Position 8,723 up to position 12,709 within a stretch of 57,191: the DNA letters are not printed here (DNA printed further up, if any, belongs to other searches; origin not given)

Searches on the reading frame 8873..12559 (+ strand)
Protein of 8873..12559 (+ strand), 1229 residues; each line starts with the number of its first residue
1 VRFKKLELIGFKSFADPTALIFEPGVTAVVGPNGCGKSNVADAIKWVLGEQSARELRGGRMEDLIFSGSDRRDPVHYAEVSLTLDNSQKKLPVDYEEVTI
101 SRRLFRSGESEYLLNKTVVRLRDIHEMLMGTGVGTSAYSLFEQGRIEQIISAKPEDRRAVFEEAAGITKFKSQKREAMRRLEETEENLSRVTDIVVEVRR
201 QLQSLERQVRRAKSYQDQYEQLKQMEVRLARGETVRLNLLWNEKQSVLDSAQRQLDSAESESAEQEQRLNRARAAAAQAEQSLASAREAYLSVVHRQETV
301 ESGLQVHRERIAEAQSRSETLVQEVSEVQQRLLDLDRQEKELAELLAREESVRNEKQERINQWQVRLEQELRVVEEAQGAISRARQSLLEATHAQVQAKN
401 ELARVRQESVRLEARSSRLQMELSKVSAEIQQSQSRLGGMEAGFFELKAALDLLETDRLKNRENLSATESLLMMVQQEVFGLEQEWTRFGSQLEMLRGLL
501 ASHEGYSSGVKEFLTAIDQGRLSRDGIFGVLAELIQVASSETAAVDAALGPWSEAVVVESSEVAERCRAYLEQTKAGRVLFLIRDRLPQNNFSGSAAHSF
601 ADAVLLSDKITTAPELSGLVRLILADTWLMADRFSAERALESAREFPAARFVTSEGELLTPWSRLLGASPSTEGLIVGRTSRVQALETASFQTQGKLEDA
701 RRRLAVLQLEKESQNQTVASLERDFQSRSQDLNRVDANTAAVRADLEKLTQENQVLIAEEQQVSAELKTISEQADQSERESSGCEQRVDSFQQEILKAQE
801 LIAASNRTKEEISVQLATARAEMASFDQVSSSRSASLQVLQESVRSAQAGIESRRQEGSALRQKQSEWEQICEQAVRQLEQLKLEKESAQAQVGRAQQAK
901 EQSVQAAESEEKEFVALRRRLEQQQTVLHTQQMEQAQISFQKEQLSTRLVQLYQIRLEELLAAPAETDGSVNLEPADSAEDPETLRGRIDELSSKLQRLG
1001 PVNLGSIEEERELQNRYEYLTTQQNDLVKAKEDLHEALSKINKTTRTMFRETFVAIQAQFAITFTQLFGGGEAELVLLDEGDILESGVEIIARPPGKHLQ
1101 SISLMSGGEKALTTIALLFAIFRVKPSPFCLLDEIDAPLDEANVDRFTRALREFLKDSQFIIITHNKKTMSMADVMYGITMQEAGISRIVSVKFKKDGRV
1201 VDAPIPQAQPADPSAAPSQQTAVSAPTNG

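Call 9: search_protein_families(library=pfam, proteins=[window:8873-12559:+], max_evalue=0.001)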
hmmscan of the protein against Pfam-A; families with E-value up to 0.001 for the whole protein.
window:8873-12559:+ (1229 aa): 6 families
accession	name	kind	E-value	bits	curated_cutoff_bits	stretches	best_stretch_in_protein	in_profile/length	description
PF02463.25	SMC_N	-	6e-71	238.8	40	1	4-1187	3-219/220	RecF/RecN/SMC N terminal domain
PF06470.18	SMC_hinge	-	1.4e-19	71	22.5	1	525-638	2-114/116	SMC proteins Flexible Hinge Domain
PF13304.12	AAA_21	-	7.9e-14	52.8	27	2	26-98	1-63/304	AAA domain, putative AbiEii toxin, Type IV TA system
PF13476.12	AAA_23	-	1.4e-10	42.6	27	1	5-223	1-190/201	AAA domain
PF13175.12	AAA_15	-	2e-07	31.4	32.1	1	1-146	1-92/374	AAA ATPase domain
PF13555.12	AAA_29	-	0.00018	21.6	27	1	4-49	2-47/61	P-loop containing region of AAA domain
